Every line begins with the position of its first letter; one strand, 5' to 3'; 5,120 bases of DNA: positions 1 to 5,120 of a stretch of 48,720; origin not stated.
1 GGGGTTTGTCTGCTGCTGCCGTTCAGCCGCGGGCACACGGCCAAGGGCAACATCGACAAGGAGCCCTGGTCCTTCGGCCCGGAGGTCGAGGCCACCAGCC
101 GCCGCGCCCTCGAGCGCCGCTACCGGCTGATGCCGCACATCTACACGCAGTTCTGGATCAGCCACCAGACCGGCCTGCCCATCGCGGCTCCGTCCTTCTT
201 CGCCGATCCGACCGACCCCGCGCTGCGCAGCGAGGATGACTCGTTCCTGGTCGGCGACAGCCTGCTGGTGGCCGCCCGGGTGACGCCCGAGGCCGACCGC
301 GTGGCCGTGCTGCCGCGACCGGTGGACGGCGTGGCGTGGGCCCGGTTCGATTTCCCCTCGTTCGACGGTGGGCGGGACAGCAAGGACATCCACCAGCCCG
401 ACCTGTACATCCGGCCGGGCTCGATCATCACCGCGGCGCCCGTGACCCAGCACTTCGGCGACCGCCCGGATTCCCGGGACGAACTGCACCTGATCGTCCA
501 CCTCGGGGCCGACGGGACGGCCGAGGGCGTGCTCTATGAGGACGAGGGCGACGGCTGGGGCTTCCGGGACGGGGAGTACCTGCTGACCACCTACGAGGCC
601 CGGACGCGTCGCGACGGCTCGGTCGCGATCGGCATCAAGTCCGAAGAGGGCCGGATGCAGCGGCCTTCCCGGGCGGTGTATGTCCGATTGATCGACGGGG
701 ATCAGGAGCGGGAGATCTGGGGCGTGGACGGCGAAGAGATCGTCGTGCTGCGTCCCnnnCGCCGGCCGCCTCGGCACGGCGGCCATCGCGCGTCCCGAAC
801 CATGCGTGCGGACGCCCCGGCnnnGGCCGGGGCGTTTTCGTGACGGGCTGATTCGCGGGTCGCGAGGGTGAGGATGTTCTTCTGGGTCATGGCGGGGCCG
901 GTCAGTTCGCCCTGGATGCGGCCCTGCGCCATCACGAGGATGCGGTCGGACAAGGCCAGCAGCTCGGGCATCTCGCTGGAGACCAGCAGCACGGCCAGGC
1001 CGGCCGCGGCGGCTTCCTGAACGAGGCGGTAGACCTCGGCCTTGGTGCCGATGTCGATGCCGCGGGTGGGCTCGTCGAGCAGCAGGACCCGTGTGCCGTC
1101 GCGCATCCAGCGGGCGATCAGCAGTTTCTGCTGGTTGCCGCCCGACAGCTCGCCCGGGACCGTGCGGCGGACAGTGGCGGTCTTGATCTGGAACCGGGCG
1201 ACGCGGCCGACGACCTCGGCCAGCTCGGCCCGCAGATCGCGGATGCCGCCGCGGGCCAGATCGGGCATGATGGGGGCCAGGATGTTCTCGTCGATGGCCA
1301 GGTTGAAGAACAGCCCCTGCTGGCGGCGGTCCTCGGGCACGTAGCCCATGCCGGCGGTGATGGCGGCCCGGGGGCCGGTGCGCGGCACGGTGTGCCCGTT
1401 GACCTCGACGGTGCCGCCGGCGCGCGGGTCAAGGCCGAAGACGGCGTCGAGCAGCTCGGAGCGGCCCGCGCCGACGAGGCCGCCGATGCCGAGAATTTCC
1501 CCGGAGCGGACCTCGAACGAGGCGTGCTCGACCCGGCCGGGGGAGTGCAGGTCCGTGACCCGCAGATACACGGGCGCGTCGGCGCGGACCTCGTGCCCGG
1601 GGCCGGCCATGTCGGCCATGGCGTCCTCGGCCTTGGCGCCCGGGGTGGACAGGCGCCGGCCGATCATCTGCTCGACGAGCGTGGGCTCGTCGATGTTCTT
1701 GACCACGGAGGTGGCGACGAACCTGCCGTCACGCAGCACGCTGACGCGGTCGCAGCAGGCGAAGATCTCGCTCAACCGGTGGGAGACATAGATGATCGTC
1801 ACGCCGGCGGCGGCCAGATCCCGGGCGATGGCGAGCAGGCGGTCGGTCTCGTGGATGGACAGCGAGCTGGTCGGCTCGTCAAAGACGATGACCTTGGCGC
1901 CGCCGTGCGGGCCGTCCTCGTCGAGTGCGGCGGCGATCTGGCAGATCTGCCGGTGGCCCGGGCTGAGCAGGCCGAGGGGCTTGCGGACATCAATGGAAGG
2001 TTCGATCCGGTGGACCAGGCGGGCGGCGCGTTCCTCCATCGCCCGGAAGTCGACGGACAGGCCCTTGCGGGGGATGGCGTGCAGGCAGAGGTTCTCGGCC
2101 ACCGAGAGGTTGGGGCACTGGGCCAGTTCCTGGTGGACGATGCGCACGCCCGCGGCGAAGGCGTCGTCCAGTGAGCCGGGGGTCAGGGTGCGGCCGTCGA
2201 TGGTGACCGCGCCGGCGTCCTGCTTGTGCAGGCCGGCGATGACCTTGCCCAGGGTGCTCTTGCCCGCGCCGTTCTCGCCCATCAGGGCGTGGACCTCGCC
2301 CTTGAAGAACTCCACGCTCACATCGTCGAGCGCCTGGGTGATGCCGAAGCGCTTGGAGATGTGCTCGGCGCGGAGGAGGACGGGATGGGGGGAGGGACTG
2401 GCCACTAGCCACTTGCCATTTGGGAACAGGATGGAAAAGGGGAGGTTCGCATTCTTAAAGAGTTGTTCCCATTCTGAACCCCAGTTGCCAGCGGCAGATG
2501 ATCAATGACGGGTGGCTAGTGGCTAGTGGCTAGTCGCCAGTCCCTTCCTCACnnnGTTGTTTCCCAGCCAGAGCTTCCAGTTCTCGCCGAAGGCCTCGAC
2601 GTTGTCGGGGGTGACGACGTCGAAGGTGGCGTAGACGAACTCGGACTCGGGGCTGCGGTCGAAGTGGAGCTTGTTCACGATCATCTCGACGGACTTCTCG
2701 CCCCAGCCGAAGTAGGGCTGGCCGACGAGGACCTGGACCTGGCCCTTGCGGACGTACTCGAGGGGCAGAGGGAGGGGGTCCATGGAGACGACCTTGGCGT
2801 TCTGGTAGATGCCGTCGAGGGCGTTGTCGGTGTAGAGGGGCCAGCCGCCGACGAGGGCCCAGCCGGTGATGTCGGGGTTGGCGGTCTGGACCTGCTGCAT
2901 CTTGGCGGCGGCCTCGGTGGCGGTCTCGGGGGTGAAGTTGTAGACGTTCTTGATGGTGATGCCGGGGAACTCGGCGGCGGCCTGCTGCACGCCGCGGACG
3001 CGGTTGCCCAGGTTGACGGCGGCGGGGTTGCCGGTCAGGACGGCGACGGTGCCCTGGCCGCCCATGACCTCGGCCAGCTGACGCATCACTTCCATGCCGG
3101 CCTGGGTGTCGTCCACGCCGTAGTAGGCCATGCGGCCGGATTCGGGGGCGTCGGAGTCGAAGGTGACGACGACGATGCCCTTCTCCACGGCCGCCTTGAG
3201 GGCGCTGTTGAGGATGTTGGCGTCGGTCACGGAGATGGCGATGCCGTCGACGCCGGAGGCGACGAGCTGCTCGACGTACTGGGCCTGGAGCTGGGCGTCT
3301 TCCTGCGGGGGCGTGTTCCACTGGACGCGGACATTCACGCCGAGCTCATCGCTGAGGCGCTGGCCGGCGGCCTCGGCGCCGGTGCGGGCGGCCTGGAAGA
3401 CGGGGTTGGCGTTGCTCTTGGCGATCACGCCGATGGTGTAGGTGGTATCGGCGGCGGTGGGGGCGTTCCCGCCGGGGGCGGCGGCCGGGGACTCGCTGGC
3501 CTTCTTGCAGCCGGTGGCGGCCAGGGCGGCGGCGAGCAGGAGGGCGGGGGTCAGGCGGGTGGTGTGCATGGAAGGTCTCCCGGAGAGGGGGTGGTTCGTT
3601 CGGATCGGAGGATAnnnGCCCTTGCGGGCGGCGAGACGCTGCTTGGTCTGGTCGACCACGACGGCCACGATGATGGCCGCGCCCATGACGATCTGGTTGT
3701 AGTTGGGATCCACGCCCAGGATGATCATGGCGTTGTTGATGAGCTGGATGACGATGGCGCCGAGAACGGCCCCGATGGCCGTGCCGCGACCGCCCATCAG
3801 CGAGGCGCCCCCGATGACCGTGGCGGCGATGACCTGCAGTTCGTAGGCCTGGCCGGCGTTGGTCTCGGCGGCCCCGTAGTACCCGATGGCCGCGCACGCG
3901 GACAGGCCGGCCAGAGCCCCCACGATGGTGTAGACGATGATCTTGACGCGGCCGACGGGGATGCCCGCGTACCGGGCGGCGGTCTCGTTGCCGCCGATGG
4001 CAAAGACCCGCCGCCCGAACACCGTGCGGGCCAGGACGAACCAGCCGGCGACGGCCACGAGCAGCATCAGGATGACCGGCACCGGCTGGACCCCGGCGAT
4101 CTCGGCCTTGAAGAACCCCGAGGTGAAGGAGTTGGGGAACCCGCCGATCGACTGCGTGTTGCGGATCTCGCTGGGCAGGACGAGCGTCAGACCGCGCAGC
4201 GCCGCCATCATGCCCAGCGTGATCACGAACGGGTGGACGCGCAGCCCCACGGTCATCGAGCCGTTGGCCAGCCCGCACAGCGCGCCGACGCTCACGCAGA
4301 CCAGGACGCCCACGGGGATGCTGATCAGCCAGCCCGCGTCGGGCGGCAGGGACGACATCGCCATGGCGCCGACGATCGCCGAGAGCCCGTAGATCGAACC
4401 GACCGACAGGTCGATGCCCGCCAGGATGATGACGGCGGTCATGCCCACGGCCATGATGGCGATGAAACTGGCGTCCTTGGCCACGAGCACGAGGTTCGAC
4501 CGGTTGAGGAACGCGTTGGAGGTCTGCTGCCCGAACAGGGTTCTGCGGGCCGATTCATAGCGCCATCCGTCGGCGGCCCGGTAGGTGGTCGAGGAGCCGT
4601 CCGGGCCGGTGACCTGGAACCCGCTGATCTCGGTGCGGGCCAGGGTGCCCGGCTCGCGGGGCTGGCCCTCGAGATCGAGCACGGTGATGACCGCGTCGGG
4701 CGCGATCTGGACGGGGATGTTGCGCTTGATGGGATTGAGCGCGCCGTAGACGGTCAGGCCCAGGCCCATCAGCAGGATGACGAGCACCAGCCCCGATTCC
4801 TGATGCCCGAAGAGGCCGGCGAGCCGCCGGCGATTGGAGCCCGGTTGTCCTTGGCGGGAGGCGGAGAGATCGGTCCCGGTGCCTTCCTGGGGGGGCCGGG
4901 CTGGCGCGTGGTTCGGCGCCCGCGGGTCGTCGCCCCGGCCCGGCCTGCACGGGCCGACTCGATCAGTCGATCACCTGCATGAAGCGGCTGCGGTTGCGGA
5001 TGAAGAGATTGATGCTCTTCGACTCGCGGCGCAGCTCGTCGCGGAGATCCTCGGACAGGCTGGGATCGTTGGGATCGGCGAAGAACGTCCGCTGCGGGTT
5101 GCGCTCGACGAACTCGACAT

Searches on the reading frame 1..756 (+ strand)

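Call 15: search_protein_families(library=pfam, proteins=[window:1-756:+], max_evalue=0.001)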
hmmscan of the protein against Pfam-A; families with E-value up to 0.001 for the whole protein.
window:1-756:+ (252 aa): 3 families
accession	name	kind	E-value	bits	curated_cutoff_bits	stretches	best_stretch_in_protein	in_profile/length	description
PF01055.32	Glyco_hydro_31_2nd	-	5.8e-12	46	23.5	1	3-50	281-328/328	Glycosyl hydrolases family 31 TIM-barrel domain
PF21365.3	Glyco_hydro_31_3rd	-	1.5e-09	38.6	24.4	1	58-143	1-87/87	Glycosyl hydrolase family 31 C-terminal domain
PF17137.9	DUF5110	-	1.8e-09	37.9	27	1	162-232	2-70/71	Domain of unknown function (DUF5110)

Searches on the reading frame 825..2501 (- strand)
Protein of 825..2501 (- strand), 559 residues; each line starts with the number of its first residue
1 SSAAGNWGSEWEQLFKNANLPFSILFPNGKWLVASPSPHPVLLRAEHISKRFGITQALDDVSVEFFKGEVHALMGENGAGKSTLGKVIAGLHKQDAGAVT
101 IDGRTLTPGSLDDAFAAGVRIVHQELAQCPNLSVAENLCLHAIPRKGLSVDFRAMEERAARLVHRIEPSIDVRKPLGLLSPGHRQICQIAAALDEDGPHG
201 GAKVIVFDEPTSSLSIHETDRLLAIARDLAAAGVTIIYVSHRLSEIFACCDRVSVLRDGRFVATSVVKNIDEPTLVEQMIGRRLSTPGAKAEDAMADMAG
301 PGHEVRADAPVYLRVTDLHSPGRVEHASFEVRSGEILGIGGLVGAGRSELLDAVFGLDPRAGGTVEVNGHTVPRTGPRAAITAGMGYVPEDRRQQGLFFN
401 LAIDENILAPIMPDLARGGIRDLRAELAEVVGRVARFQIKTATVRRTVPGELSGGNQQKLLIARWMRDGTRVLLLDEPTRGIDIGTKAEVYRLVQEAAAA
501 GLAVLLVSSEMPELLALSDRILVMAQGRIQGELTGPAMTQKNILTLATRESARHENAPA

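Call 15: search_protein_families(library=pfam, proteins=[window:825-2501:-], max_evalue=0.001)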
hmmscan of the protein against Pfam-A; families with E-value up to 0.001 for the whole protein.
window:825-2501:- (559 aa): 3 families
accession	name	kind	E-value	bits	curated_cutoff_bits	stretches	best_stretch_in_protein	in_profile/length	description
PF00005.33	ABC_tran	-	2.4e-46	158.2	25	2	58-212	1-137/137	ABC transporter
PF13304.12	AAA_21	-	8.5e-13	49.5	27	1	175-241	234-298/304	AAA domain, putative AbiEii toxin, Type IV TA system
PF13555.12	AAA_29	-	6.5e-05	23.1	27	0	59-84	13-38/61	P-loop containing region of AAA domain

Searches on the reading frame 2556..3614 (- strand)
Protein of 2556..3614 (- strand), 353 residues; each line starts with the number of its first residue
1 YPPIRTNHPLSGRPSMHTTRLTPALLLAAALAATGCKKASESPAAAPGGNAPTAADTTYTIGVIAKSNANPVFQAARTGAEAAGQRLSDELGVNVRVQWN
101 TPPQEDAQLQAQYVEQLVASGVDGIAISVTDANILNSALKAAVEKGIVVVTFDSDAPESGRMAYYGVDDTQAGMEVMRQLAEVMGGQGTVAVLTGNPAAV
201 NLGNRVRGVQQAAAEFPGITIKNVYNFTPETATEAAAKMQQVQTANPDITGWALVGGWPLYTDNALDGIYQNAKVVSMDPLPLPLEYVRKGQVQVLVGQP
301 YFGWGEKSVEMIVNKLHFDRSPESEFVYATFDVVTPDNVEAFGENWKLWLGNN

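Call 15: search_protein_families(library=pfam, proteins=[window:2556-3614:-], max_evalue=0.001)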
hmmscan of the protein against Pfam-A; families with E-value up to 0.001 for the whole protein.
window:2556-3614:- (353 aa): 2 families
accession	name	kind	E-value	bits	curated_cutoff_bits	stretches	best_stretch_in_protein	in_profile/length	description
PF13407.12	Peripla_BP_4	-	3.1e-48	165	35.1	1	61-316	1-254/258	Periplasmic binding protein domain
PF00532.27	Peripla_BP_1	-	3e-13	50.3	22.2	1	59-270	2-198/281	Periplasmic binding proteins and sugar binding domain of LacI family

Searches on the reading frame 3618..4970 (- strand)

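Call 15: search_protein_families(library=pfam, proteins=[window:3618-4970:-], max_evalue=0.001)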
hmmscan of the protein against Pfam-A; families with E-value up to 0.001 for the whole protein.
window:3618-4970:- (451 aa): 1 family
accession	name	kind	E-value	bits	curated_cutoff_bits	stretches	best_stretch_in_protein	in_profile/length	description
PF02653.21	BPD_transp_2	-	1.7e-50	172.1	26.8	1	162-437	4-269/269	Branched-chain amino acid transport system / permease component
